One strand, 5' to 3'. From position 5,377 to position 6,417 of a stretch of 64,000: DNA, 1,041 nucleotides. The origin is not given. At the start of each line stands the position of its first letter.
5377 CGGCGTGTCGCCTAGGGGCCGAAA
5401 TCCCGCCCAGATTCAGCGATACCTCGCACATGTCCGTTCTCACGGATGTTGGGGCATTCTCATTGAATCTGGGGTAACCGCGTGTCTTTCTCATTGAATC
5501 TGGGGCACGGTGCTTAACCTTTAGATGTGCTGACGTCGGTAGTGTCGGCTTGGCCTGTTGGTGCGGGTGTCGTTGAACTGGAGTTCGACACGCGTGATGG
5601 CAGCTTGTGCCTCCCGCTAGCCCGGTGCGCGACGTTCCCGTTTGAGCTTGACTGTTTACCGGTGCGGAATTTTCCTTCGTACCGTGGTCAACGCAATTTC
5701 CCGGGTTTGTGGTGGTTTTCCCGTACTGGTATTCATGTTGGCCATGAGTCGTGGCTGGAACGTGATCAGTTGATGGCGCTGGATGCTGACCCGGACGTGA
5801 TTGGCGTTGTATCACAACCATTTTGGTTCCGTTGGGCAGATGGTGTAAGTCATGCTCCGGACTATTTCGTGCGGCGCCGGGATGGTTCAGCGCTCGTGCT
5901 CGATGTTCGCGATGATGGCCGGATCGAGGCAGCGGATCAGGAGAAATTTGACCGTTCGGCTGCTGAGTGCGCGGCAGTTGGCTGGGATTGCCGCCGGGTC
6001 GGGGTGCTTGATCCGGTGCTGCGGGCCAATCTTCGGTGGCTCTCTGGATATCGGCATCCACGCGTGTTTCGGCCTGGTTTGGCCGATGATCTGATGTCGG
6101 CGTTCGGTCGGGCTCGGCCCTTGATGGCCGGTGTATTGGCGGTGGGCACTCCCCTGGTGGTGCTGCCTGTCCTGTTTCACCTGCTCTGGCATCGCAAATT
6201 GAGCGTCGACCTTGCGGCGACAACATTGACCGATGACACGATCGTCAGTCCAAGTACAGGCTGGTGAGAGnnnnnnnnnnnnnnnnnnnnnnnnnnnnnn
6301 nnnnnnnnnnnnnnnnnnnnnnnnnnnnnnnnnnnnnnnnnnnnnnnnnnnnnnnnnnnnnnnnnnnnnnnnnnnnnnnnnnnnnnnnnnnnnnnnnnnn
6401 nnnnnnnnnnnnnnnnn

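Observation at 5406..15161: Tn7-like transposon (TnsA-like/TnsB/TnsC/TniQ) carrying a two-component system as cargo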

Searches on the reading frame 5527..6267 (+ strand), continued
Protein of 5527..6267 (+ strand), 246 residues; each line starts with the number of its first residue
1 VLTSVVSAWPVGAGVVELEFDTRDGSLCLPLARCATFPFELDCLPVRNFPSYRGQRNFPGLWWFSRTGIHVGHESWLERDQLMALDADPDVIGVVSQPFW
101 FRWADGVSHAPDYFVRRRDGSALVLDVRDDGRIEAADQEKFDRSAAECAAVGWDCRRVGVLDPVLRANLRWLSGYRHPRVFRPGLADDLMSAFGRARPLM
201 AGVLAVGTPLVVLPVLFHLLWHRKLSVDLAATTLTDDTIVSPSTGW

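Call 52: find_encoding_contigs(protein=P0048, flank=3000, max_places=10)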
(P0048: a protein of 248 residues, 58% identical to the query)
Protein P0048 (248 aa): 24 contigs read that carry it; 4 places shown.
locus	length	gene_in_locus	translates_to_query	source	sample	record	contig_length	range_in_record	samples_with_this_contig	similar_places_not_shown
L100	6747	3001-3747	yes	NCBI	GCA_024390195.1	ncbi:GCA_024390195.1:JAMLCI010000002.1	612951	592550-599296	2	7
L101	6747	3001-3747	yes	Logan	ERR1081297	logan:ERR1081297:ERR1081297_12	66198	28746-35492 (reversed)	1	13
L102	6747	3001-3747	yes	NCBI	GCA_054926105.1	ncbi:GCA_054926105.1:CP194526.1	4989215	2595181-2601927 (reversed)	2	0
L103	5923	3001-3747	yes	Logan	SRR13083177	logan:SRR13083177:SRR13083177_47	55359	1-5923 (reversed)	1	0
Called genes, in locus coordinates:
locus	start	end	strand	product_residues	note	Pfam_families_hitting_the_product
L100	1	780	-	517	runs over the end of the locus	PF00672:HAMP, PF00512:HisKA, PF02518:HATPase_c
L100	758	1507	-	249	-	PF00072:Response_reg, PF00486:Trans_reg_C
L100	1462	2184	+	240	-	-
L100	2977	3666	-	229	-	-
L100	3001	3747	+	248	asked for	-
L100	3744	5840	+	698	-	PF00665:rve (faint), PF09299:Mu-transpos_C (faint)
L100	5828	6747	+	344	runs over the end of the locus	PF05621:TniB, PF13401:AAA_22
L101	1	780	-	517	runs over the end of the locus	PF00672:HAMP, PF00512:HisKA, PF02518:HATPase_c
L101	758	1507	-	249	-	PF00072:Response_reg, PF00486:Trans_reg_C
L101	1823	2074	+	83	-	-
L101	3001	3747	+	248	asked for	-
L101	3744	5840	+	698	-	PF00665:rve (faint), PF09299:Mu-transpos_C (faint)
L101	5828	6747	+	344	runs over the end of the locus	PF05621:TniB, PF13401:AAA_22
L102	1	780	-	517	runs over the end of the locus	PF00672:HAMP, PF00512:HisKA, PF02518:HATPase_c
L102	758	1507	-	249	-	PF00072:Response_reg, PF00486:Trans_reg_C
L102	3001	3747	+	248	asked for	-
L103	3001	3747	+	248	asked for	-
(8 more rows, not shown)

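Call 53: find_encoding_contigs(protein=P0059, flank=3000, max_places=10)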
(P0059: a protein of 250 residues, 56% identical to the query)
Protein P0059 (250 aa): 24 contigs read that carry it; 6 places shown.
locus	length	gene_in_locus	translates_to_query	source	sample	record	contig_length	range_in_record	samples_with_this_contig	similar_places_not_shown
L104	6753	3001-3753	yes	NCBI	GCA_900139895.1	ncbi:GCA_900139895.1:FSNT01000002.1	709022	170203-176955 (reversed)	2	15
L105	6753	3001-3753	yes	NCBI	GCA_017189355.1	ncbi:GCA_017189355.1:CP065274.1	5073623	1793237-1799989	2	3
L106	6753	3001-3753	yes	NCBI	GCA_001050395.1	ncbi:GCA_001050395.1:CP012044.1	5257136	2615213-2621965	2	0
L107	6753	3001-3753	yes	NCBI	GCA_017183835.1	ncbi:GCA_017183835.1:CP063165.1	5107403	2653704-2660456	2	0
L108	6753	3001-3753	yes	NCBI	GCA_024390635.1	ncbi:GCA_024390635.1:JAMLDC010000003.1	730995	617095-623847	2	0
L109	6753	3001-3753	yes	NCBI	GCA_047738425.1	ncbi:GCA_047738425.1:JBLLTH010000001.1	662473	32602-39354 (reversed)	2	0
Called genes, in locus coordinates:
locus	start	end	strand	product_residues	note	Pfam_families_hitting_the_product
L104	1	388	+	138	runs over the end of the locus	-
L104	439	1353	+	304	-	-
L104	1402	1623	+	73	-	-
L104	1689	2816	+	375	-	-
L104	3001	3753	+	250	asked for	-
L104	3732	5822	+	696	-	PF00665:rve (faint), PF09299:Mu-transpos_C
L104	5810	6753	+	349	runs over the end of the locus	PF05621:TniB, PF13191:AAA_16 (weak), PF13401:AAA_22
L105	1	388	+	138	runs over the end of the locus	-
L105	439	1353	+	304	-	-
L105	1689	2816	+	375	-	-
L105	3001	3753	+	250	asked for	-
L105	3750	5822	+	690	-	PF00665:rve (faint), PF09299:Mu-transpos_C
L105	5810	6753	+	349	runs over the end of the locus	PF05621:TniB, PF13191:AAA_16 (weak), PF13401:AAA_22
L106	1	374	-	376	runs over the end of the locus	PF00903:Glyoxalase (faint)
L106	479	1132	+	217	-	PF00440:TetR_N, PF21306:TetR_C_40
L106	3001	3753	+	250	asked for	-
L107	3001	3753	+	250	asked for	-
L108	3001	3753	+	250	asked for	-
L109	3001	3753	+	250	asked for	-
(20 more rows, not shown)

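Call 102: find_encoding_contigs(protein=P0033, flank=1500, max_places=10)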
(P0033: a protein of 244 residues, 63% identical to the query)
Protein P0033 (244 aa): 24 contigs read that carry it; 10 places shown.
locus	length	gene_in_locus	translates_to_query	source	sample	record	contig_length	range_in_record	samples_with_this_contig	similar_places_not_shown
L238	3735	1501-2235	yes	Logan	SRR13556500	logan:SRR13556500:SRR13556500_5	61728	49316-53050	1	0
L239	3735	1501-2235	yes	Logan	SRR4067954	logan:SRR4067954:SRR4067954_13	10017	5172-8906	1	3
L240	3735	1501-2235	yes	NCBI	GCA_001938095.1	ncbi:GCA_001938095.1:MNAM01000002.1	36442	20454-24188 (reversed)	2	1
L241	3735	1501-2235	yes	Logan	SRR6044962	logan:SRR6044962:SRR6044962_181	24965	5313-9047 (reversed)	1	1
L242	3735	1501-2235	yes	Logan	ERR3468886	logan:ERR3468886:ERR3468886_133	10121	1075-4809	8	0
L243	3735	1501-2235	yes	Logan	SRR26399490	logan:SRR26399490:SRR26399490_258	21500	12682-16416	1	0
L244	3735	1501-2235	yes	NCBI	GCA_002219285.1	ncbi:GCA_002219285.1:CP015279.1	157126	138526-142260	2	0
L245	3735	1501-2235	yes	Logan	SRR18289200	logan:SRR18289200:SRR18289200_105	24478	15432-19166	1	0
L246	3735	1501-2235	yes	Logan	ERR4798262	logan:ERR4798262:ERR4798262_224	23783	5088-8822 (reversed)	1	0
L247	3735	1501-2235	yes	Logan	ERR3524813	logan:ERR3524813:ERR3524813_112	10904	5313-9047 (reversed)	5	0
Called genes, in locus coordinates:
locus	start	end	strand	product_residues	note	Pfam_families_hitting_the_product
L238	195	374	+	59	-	-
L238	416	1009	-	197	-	PF01292:Ni_hydr_CYTB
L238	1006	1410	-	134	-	-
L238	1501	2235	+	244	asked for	-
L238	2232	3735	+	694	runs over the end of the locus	PF09299:Mu-transpos_C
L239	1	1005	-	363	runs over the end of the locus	-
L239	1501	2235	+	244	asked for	-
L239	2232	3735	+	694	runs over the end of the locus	PF09299:Mu-transpos_C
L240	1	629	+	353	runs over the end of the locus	PF00195:Chal_sti_synt_N, PF08392:FAE1_CUT1_RppA, PF02797:Chal_sti_synt_C, PF08541:ACP_syn_III_C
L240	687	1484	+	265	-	PF02720:DUF222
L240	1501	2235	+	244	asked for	-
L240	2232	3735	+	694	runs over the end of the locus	PF09299:Mu-transpos_C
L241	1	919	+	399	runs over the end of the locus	-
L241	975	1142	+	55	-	-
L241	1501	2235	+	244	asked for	-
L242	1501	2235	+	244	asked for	-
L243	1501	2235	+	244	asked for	-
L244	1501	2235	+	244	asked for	-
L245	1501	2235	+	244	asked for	-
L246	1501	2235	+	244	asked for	-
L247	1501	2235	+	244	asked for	-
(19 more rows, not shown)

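Call 103: find_encoding_contigs(protein=P0018, flank=1500, max_places=10)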
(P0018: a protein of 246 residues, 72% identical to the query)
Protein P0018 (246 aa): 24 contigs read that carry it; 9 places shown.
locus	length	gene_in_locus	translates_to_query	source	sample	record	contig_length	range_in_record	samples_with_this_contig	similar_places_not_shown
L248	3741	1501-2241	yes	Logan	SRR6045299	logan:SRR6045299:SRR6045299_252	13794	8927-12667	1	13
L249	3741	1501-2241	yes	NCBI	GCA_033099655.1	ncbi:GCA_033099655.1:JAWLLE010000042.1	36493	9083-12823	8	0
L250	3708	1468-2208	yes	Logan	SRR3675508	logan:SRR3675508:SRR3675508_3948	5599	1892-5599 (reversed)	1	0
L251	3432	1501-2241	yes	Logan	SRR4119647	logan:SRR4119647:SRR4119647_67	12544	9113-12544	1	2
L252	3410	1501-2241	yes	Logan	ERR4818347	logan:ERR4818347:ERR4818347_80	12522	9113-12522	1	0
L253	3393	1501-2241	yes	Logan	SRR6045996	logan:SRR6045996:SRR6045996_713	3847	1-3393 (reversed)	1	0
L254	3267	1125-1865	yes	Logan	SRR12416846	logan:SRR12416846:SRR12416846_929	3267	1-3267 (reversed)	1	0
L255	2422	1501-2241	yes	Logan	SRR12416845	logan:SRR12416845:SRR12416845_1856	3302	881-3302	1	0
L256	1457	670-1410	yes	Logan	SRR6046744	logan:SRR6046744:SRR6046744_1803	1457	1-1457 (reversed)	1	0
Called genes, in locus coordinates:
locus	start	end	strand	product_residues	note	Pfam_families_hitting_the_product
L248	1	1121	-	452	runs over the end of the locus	-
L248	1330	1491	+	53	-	-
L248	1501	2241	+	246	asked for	-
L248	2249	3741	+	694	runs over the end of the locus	PF09299:Mu-transpos_C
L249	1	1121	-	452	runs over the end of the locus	-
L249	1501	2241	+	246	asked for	-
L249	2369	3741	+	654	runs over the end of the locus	PF09299:Mu-transpos_C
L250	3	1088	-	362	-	?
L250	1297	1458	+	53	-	-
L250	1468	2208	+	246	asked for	-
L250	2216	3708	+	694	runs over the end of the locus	PF09299:Mu-transpos_C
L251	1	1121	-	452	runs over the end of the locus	-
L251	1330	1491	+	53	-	-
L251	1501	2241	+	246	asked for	-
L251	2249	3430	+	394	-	?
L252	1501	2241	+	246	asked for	-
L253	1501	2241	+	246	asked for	-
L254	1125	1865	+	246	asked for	-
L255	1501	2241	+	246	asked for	-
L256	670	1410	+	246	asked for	-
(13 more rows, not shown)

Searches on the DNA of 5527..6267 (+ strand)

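Call 61: search_rna_families(source=L090, start=1700, end=2905, threshold=evalue, max_evalue=1)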
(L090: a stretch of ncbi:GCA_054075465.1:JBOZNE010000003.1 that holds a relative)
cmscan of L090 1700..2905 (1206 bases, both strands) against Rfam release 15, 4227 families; matches with E-value up to 1: 0.
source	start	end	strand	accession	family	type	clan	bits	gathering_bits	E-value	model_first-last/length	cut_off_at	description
